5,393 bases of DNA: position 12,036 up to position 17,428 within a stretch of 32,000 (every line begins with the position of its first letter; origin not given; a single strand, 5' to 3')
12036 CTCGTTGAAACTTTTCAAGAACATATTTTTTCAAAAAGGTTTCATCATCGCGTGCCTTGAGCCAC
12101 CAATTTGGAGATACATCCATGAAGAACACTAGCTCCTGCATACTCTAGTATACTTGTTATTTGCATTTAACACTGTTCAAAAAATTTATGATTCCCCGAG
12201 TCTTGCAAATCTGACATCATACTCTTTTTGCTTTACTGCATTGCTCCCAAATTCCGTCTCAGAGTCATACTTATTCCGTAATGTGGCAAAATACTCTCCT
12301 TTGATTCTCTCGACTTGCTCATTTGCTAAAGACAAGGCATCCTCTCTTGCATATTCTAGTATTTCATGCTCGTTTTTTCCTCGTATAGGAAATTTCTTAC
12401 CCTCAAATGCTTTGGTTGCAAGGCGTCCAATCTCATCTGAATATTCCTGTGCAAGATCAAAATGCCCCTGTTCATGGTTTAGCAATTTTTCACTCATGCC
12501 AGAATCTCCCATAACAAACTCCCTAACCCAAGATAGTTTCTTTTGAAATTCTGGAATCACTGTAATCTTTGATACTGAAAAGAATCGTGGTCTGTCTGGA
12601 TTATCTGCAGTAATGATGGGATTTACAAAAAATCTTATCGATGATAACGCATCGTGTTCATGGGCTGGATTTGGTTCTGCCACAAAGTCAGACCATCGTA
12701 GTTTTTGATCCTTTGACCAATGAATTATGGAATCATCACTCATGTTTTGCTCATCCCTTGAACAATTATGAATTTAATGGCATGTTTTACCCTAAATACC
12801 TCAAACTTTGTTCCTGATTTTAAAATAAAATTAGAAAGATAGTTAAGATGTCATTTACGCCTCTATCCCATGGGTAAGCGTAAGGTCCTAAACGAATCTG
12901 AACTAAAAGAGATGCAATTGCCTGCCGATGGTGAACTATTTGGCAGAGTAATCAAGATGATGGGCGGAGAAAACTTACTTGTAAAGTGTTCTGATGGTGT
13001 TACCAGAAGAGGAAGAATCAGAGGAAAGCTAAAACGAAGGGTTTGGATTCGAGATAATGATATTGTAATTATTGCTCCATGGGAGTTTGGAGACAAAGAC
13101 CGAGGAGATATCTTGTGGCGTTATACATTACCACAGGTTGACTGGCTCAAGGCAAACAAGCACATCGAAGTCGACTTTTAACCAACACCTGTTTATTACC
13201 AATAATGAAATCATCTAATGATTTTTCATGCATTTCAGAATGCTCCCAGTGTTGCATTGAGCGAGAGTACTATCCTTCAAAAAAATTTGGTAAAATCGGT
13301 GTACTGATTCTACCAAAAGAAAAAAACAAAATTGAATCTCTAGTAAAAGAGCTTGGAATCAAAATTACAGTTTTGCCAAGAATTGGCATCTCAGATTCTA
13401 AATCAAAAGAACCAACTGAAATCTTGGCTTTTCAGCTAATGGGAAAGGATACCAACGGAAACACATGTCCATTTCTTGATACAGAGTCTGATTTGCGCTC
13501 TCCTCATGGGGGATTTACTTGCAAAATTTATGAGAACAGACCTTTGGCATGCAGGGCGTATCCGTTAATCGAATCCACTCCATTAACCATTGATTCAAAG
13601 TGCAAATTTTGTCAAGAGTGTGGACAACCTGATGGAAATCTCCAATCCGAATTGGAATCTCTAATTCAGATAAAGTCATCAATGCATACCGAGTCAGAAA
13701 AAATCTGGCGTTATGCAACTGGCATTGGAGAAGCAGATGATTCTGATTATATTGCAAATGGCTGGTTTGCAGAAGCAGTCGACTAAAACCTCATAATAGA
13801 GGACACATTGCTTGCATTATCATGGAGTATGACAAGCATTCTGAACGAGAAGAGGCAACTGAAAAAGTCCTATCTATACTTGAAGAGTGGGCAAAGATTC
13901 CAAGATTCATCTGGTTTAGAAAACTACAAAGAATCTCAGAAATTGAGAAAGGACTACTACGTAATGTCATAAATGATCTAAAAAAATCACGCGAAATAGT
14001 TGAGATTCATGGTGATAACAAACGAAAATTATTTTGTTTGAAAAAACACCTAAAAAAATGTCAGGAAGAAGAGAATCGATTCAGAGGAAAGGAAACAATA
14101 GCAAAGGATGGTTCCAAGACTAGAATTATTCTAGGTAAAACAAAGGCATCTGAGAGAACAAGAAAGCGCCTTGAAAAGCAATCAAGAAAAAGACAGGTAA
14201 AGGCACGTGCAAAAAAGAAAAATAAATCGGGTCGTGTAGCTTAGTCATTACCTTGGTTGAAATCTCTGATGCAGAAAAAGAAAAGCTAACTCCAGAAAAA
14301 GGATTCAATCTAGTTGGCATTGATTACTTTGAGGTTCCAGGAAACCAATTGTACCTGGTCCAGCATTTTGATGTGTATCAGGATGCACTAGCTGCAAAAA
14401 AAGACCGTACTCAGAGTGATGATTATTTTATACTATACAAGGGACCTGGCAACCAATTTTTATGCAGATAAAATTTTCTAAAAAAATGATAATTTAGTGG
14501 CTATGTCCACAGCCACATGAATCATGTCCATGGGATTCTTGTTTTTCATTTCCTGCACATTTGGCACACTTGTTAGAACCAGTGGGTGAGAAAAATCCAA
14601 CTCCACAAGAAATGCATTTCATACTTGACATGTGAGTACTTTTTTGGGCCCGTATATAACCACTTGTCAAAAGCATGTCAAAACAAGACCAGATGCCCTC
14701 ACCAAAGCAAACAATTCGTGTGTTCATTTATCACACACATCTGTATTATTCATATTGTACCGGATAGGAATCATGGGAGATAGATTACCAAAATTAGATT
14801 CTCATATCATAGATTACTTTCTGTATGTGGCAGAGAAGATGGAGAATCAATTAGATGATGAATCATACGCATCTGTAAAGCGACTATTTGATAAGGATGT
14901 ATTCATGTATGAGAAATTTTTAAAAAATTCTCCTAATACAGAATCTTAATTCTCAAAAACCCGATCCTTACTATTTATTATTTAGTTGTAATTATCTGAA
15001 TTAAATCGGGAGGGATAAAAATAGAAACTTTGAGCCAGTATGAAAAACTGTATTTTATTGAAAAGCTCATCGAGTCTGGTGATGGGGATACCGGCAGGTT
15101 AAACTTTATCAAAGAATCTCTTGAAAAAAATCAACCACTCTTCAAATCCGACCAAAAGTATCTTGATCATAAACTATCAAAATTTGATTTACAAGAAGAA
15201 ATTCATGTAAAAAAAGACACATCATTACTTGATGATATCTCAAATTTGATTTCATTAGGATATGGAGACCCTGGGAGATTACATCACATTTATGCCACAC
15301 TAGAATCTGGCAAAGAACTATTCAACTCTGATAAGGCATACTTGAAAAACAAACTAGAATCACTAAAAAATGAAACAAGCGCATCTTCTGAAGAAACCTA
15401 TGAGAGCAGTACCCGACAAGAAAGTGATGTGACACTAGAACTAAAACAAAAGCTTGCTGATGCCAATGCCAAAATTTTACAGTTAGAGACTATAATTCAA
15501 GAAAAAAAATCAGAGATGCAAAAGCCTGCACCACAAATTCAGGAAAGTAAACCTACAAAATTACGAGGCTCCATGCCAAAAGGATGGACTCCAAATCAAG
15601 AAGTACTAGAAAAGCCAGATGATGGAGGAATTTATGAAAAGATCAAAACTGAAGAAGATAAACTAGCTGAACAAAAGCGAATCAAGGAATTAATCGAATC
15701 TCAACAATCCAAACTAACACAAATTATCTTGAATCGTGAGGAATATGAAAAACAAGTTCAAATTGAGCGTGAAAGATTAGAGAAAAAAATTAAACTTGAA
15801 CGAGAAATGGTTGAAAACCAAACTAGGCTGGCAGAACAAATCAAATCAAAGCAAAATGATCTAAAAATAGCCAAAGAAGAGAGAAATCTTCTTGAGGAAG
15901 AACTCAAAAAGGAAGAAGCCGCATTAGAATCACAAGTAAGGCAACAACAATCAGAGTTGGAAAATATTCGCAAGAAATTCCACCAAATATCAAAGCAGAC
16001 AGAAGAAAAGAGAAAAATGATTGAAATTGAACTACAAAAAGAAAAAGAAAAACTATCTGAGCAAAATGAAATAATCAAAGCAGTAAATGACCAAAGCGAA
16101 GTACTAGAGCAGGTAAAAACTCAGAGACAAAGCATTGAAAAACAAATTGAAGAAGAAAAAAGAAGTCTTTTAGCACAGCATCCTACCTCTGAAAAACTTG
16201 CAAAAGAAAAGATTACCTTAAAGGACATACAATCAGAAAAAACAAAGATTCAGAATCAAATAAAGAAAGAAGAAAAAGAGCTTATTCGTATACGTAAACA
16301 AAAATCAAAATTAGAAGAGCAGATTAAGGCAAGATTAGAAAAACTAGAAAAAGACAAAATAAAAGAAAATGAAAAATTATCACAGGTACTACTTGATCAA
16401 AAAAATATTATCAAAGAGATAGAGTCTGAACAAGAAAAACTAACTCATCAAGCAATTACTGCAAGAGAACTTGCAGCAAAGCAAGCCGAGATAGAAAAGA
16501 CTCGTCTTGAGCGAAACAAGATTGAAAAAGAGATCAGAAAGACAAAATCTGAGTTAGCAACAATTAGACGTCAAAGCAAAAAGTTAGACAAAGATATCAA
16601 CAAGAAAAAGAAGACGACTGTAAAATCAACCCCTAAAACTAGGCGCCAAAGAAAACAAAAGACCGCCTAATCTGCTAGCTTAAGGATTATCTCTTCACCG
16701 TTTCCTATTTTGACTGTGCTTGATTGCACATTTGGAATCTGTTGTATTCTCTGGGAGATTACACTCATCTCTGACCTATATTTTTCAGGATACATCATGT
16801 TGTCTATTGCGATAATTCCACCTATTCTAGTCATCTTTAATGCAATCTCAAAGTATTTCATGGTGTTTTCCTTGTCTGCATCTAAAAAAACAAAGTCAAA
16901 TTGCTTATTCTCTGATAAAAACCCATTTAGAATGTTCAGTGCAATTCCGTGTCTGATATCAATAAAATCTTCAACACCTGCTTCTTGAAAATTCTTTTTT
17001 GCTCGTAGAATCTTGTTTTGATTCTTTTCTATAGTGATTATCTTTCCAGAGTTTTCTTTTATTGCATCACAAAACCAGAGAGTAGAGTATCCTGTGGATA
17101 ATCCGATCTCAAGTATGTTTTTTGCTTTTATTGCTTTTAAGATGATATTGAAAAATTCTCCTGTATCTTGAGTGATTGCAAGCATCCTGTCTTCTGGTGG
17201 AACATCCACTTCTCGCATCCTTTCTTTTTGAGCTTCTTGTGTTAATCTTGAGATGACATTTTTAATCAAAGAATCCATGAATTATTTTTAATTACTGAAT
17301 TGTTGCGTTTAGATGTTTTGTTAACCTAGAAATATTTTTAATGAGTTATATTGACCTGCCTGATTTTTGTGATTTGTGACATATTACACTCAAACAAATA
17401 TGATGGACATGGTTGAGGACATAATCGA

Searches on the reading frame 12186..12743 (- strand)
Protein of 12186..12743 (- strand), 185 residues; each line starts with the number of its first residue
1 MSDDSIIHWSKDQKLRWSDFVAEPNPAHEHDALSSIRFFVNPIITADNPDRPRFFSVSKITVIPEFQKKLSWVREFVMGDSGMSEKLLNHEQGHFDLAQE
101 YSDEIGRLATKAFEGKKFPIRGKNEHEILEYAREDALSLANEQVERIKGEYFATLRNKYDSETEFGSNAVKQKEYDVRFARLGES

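Call 10: search_protein_families(library=pfam, proteins=[window:12186-12743:-], max_evalue=0.001)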
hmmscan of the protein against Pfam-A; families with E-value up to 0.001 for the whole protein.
window:12186-12743:- (185 aa): 1 family
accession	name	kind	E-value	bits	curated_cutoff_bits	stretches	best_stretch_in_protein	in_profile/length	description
PF06855.17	YozE_SAM_like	-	6.1e-05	23.6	25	1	102-135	14-47/66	YozE SAM-like fold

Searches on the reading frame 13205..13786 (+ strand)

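Call 10: search_protein_families(library=pfam, proteins=[window:13205-13786:+], max_evalue=0.001)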
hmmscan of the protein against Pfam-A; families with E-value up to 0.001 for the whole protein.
window:13205-13786:+ (193 aa): 1 family
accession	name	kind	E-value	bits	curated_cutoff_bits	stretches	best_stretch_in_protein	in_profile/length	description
PF03692.20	CxxCxxCC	-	8.4e-11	42.9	23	1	9-133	2-84/85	Putative zinc- or iron-chelating domain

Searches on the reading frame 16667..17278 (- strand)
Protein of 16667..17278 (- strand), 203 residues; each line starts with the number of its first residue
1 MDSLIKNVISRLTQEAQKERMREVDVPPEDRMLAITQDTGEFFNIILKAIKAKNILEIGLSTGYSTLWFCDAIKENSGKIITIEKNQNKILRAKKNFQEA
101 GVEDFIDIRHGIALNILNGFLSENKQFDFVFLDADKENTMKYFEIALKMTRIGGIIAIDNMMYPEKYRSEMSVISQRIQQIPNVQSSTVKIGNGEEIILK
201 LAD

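Call 21: search_protein_families(library=pfam, proteins=[window:16667-17278:-], max_evalue=0.001)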
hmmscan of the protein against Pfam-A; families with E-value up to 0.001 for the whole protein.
window:16667-17278:- (203 aa): 7 families
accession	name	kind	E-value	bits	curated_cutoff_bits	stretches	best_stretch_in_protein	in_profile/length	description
PF01596.23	Methyltransf_3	-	7e-36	123.9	22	1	21-194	14-197/204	O-methyltransferase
PF13578.12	Methyltransf_24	-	2e-16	61.2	26.3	1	56-160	1-104/105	Methyltransferase domain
PF13847.12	Methyltransf_31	-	2.1e-05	24.7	27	1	51-172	3-127/145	Methyltransferase domain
PF01135.25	PCMT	-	0.0001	22.6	20.3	1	51-104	73-125/210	Protein-L-isoaspartate(D-aspartate) O-methyltransferase (PCMT)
PF03602.21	Cons_hypoth95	-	0.00014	22.1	24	1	41-165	31-151/182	Conserved hypothetical protein 95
PF09445.16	Methyltransf_15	-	0.0002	21.4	22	1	77-132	22-77/165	RNA cap guanine-N2 methyltransferase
PF13649.12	Methyltransf_25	-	0.00024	22.2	27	1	55-133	1-72/97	Methyltransferase domain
